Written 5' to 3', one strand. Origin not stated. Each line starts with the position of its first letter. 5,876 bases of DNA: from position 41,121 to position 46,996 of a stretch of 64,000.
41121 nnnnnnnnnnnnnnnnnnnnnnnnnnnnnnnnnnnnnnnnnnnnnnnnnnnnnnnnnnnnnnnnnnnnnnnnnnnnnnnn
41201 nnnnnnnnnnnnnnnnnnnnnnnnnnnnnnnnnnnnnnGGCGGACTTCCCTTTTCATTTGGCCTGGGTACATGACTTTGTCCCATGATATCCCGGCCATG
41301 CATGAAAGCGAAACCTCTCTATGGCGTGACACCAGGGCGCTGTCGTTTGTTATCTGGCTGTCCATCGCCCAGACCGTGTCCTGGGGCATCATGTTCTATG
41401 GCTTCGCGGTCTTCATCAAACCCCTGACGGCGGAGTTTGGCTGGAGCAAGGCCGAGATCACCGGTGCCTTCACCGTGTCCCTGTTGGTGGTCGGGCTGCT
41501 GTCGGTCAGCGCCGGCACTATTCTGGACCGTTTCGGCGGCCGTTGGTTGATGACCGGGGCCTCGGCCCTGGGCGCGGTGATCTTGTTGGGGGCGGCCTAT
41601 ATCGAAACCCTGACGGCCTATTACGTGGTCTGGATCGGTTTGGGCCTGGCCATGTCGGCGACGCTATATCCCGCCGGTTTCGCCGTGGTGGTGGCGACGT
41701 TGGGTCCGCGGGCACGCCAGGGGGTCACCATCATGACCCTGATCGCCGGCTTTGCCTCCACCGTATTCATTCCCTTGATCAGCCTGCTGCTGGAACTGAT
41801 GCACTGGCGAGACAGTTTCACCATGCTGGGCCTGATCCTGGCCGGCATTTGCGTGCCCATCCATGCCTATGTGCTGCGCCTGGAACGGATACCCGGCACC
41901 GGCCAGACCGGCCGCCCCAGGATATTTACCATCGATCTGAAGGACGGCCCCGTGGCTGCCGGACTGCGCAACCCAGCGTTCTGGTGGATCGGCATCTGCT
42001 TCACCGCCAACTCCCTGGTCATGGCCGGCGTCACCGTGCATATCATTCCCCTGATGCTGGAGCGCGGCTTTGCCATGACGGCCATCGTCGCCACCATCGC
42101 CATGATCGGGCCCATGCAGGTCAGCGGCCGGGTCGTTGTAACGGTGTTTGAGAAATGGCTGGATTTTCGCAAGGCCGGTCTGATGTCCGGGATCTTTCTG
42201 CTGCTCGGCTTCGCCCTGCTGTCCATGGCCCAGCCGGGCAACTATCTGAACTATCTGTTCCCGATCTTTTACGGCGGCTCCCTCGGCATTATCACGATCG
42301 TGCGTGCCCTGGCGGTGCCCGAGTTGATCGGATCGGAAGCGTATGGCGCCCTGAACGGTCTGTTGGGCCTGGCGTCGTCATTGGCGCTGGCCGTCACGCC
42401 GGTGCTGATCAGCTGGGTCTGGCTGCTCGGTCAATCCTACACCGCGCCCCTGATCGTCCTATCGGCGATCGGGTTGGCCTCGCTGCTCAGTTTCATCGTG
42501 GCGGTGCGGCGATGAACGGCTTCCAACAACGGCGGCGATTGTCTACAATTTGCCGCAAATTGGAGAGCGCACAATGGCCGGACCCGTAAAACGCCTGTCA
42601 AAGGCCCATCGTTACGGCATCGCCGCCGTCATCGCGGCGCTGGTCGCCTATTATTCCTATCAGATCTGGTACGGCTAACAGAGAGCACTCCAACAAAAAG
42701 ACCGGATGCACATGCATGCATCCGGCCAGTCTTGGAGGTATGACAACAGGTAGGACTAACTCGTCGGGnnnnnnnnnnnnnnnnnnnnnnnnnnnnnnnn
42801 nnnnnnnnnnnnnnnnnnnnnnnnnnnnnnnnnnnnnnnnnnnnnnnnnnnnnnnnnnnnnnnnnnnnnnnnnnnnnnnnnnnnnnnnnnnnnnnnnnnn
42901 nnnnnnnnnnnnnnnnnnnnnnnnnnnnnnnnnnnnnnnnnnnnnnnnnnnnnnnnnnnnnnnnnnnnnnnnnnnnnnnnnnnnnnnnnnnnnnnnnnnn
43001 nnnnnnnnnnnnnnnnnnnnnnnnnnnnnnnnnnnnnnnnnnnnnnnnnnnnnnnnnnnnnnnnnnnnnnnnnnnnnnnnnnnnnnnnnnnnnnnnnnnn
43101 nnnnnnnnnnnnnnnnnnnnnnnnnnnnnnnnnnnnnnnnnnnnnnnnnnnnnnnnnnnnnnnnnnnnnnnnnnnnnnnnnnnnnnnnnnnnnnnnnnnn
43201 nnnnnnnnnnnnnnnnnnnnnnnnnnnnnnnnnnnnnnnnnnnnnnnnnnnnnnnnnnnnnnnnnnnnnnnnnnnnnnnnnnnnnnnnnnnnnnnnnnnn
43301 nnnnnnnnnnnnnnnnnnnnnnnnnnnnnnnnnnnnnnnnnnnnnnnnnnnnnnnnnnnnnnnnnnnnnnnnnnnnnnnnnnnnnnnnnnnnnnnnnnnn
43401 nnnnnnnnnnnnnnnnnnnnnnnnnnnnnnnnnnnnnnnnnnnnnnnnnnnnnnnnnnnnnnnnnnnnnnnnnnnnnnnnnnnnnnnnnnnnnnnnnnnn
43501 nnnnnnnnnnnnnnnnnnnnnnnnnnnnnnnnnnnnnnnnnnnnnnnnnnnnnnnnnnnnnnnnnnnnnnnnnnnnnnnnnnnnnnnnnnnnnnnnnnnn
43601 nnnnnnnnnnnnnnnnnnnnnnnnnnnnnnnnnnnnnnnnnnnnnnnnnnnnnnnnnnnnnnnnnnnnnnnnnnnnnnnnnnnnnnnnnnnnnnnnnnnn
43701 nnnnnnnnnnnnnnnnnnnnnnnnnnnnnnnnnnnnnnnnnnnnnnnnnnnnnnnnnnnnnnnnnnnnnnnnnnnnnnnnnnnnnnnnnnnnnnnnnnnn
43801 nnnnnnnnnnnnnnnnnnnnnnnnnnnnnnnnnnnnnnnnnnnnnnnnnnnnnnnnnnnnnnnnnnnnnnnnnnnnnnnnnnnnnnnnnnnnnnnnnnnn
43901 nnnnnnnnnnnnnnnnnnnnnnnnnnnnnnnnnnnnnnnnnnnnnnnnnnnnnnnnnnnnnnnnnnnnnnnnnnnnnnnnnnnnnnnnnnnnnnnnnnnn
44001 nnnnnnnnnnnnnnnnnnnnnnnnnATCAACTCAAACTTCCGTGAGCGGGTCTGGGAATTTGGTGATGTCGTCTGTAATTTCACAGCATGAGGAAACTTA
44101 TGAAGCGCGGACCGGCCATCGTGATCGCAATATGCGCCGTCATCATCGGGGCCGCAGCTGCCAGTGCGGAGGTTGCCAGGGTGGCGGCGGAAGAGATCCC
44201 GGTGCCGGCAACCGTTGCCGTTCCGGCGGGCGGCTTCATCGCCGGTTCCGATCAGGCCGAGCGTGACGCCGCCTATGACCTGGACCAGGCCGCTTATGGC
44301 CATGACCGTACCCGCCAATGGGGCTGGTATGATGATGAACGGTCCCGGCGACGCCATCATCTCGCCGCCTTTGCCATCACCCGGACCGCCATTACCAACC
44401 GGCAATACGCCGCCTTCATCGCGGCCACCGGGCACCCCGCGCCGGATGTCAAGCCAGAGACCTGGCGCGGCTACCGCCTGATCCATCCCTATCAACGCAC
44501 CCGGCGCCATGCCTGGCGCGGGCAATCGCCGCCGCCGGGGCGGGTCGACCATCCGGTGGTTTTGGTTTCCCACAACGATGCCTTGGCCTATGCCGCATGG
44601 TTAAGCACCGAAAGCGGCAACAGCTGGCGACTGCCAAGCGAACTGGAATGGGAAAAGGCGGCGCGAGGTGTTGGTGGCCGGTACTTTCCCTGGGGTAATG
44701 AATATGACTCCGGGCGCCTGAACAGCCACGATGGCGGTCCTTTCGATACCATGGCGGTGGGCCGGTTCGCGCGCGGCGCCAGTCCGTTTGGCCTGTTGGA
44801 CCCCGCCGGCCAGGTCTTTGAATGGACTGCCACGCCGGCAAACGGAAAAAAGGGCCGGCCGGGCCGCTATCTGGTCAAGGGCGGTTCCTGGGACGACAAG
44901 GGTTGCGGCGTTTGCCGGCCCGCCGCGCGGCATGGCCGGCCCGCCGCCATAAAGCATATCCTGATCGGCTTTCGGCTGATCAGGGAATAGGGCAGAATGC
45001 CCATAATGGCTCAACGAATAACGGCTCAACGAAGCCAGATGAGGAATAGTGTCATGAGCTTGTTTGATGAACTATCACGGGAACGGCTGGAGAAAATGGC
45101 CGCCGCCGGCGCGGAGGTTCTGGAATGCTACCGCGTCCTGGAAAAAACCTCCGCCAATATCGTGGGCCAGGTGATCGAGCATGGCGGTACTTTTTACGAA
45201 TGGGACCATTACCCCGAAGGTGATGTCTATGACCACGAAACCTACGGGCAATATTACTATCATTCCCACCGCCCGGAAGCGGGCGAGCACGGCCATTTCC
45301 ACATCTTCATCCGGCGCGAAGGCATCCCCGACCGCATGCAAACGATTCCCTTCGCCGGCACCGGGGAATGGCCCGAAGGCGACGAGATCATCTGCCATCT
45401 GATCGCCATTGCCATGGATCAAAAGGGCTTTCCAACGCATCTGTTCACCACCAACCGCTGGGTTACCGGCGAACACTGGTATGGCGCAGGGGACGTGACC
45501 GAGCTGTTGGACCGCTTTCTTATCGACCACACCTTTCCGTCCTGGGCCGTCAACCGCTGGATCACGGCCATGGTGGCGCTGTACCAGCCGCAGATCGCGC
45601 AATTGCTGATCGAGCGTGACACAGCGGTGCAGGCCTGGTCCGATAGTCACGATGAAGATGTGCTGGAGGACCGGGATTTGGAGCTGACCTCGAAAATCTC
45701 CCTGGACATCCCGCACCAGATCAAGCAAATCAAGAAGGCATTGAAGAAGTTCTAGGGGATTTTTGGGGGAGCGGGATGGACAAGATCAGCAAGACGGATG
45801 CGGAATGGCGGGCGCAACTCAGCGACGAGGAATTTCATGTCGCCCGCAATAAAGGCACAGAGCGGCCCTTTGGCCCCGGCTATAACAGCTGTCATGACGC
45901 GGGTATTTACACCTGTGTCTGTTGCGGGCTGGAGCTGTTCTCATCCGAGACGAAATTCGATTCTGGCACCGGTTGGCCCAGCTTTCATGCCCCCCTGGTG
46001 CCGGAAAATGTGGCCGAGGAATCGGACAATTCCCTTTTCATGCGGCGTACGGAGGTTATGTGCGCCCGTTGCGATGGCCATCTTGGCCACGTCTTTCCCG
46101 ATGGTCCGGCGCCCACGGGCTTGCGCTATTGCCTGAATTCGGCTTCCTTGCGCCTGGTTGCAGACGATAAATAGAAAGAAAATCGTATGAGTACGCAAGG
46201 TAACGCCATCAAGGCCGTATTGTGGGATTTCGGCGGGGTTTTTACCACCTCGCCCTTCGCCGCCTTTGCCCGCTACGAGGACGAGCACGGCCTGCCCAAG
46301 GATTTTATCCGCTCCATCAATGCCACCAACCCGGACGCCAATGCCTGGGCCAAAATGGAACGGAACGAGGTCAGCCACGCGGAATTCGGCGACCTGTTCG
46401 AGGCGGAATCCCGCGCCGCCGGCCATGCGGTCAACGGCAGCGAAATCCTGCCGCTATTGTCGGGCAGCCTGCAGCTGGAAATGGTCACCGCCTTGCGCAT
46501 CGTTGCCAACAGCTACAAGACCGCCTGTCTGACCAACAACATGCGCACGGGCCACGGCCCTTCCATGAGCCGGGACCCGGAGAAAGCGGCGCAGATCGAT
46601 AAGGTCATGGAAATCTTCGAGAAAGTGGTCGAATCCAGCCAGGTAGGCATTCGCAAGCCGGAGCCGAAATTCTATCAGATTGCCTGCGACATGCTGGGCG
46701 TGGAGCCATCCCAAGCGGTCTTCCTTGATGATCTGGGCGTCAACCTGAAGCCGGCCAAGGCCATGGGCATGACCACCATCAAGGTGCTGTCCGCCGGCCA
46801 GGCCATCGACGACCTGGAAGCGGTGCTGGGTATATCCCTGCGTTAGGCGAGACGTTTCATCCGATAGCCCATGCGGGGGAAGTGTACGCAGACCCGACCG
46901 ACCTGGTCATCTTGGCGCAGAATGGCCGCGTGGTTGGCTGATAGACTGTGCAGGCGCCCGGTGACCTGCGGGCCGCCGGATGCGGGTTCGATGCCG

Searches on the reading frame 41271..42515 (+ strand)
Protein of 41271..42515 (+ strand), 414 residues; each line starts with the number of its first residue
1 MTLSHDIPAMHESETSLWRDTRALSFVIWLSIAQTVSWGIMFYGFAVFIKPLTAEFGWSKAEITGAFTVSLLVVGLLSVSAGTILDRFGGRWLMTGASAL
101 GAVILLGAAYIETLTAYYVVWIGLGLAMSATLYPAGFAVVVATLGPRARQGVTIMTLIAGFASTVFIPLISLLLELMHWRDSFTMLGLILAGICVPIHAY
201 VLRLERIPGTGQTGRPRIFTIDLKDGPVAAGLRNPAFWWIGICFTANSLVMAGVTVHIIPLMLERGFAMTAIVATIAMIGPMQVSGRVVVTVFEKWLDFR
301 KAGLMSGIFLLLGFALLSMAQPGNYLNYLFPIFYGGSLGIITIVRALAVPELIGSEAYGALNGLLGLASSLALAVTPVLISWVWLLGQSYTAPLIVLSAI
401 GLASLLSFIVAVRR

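Call 42: search_protein_families(library=pfam, proteins=[window:41271-42515:+], max_evalue=0.00001)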
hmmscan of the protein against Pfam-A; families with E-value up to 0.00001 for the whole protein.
window:41271-42515:+ (414 aa): 1 family
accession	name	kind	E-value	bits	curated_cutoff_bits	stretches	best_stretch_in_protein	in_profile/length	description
PF07690.21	MFS_1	-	6.7e-23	81.6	33.4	1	39-377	9-347/347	Major Facilitator Superfamily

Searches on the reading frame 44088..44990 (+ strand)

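Call 43: search_protein_families(library=pfam, proteins=[window:44088-44990:+], max_evalue=0.00001)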
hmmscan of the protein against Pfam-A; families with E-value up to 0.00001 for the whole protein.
window:44088-44990:+ (300 aa): 1 family
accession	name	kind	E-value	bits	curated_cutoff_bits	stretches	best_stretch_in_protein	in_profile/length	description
PF03781.23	FGE-sulfatase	-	1.4e-42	146.6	23.3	1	39-299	2-255/255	Sulfatase-modifying factor enzyme 1-like domain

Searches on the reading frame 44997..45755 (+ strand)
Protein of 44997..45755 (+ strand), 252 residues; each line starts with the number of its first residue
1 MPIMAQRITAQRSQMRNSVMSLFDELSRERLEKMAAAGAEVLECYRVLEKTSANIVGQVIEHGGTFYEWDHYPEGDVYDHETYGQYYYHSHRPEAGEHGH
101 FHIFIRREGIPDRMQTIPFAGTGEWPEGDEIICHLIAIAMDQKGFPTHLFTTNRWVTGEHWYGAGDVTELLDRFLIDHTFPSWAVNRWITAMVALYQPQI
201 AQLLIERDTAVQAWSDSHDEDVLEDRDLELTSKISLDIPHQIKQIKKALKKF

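Call 43: search_protein_families(library=pfam, proteins=[window:44997-45755:+], max_evalue=0.00001)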
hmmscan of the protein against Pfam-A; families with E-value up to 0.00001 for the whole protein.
window:44997-45755:+ (252 aa): 1 family
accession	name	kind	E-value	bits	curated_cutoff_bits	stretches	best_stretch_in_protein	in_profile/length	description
PF22308.1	DUF6969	-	7.9e-82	274.1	27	1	36-235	2-200/201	Domain of unknown function (DUF6969)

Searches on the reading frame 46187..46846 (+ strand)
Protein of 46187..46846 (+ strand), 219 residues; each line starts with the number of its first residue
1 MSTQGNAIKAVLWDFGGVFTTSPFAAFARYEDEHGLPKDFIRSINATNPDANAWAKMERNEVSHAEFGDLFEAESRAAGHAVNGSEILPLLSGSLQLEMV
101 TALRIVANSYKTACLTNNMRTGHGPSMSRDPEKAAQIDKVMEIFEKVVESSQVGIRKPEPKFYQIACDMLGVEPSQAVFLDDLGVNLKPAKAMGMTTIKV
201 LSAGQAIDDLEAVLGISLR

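Call 43: search_protein_families(library=pfam, proteins=[window:46187-46846:+], max_evalue=0.00001)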
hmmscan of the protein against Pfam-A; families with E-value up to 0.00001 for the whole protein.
window:46187-46846:+ (219 aa): 2 families
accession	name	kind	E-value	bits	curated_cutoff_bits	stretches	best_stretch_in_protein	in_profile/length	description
PF00702.32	Hydrolase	-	2.3e-11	44.9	26.4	1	8-194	1-191/191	haloacid dehalogenase-like hydrolase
PF13419.12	HAD_2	-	1.2e-07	32.4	23.8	1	139-200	117-178/178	Haloacid dehalogenase-like hydrolase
